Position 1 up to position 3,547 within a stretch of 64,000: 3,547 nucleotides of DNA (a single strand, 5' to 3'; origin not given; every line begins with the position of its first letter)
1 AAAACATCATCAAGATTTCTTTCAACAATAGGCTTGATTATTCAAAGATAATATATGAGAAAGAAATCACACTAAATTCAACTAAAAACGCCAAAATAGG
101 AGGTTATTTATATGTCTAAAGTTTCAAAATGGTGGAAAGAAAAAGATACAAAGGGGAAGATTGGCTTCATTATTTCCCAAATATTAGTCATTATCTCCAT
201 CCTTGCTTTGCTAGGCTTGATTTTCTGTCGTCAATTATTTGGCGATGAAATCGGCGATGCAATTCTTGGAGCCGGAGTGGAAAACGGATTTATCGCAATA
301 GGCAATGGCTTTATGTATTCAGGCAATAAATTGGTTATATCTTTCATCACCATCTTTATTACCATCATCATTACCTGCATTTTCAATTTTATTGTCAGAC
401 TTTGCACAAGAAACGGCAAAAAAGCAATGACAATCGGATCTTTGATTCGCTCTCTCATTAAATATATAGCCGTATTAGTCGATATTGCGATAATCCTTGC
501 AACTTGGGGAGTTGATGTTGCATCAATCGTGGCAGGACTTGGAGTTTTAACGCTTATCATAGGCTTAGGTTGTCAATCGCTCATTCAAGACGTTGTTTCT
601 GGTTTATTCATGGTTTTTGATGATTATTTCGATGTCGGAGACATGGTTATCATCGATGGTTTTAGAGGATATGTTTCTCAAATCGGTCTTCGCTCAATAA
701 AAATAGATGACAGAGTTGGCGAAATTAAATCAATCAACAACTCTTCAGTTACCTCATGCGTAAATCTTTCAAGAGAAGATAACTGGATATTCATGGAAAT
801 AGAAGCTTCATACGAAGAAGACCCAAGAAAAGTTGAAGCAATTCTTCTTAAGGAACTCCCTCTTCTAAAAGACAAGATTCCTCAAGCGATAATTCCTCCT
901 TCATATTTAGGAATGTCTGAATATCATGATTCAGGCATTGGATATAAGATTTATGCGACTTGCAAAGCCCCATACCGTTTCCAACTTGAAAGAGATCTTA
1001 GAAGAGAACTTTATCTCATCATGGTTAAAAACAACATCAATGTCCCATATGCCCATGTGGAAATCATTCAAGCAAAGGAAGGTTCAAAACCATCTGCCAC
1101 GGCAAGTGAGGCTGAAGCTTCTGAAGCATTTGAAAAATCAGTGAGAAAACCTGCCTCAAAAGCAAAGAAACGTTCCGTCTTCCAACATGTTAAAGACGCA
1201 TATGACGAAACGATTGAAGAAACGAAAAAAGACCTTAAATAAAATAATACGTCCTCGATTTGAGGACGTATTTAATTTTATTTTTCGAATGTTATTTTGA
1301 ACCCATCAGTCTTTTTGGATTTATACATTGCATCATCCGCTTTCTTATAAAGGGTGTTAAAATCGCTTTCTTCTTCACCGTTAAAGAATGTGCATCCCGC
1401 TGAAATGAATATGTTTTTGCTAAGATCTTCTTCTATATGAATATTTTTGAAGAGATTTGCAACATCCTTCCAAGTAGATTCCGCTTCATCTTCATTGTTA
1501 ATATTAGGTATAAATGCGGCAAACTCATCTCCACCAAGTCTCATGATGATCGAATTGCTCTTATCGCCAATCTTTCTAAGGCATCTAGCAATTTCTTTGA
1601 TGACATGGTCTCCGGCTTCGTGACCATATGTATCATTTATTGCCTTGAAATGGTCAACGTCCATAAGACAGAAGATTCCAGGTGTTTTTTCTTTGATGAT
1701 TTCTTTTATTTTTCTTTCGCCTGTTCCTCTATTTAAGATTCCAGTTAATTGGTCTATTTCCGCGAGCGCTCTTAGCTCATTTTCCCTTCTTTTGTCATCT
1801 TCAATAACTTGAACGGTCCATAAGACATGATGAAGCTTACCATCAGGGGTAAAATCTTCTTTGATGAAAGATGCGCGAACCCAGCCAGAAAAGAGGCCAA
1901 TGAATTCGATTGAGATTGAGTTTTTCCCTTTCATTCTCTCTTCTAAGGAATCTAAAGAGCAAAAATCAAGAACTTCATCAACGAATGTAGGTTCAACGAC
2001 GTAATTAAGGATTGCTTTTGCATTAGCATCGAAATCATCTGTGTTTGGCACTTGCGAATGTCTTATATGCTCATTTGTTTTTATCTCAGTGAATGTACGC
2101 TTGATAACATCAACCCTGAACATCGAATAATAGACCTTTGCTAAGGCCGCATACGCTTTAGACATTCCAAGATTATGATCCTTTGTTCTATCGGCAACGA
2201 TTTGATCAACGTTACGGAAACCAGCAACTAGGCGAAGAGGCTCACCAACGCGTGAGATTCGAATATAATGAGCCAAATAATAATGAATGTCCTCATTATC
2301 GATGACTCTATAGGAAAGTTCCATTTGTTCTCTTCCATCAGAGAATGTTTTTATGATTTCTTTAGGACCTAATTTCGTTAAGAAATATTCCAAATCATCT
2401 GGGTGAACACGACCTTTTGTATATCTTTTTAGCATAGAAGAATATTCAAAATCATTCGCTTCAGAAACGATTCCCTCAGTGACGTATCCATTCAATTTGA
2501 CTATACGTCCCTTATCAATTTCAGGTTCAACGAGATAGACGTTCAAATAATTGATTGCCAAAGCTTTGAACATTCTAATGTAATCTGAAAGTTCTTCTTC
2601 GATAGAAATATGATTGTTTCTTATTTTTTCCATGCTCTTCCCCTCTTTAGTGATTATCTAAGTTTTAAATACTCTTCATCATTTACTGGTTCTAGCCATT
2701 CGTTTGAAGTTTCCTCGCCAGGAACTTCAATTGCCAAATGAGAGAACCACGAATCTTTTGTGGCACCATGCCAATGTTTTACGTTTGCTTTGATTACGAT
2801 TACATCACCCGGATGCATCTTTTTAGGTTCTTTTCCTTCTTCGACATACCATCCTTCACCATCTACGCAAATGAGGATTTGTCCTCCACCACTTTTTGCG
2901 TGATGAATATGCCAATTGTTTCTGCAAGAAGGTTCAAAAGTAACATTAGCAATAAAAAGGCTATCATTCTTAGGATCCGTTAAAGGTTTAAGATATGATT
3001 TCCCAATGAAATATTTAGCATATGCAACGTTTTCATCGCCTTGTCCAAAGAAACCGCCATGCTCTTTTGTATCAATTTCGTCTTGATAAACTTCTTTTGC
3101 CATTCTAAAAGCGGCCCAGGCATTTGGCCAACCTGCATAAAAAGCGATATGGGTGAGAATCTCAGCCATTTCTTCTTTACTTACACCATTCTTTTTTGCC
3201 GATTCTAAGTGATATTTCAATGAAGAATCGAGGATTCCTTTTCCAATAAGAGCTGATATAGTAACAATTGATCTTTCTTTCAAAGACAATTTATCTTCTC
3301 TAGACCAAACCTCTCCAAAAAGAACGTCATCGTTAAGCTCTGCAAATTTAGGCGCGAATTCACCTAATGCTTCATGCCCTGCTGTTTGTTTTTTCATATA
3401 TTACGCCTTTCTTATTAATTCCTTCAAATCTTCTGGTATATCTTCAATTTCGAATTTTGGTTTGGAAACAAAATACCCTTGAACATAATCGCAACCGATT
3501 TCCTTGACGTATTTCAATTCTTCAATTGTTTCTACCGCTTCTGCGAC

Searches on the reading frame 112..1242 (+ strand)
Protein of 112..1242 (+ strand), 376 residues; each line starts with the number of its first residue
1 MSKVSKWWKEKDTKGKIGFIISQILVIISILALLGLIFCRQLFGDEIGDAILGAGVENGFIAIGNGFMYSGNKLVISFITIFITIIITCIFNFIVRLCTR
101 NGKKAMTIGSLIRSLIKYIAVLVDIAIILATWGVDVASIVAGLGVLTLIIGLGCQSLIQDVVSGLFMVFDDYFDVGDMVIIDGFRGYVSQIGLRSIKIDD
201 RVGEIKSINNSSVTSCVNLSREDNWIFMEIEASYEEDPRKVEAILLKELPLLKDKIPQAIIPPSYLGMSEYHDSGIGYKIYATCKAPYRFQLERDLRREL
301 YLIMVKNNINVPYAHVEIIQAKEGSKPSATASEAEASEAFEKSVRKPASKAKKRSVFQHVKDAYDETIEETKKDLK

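Call 55: search_protein_families(library=pfam, proteins=[window:112-1242:+], max_evalue=0.00001)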
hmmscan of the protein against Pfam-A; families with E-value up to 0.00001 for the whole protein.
window:112-1242:+ (376 aa): 1 family
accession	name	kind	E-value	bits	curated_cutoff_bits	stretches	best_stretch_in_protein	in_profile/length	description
PF00924.24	MS_channel_2nd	-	1.2e-14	54.6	20.2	1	157-221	2-68/68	Mechanosensitive ion channel, beta-domain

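Call 61: find_encoding_contigs(protein=window:112-1242:+, flank=10000, max_places=6)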
Protein window:112-1242:+ (376 aa): 1 contig read that carries it; 1 place shown.
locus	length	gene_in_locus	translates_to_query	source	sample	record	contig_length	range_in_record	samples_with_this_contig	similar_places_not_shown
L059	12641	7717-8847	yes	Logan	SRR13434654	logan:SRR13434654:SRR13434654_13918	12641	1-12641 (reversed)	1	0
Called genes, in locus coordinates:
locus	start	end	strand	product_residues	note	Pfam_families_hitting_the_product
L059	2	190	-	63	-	?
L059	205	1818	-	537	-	PF06418:CTP_synth_N, PF00117:GATase, PF07722:Peptidase_C26 (weak)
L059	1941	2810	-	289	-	PF02645:DegV, PF13684:FakA-like_C (weak)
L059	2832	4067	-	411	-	PF00365:PFK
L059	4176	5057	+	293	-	PF01116:F_bP_aldolase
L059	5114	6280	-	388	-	PF00155:Aminotran_1_2, PF01053:Cys_Met_Meta_PP (weak)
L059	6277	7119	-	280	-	PF12541:DUF3737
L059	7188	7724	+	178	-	-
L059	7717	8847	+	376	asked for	PF00924:MS_channel_2nd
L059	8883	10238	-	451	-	PF00990:GGDEF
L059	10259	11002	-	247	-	PF02627:CMD, PF07883:Cupin_2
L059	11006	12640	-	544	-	?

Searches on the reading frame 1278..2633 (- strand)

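Call 9: search_protein_families(library=pfam, proteins=[window:1278-2633:-], max_evalue=0.01)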
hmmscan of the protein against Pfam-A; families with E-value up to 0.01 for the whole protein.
window:1278-2633:- (451 aa): 1 family
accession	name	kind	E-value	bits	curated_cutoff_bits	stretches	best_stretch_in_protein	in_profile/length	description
PF00990.26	GGDEF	-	2.8e-33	115.4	23.8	1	291-442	1-157/161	Diguanylate cyclase, GGDEF domain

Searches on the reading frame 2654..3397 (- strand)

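Call 9: search_protein_families(library=pfam, proteins=[window:2654-3397:-], max_evalue=0.01)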
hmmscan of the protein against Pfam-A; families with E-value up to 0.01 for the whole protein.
window:2654-3397:- (247 aa): 4 families
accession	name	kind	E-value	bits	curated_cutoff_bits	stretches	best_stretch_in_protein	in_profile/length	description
PF02627.25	CMD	-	4.7e-21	75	23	1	16-102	1-84/84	Carboxymuconolactone decarboxylase family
PF07883.17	Cupin_2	-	9.2e-09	35.3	27.2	1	152-215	3-61/70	Cupin domain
PF00190.28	Cupin_1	-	0.0044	17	22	1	148-227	34-119/151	Cupin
PF12852.13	Cupin_6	-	0.0065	16.7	26.7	1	151-209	15-73/183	Cupin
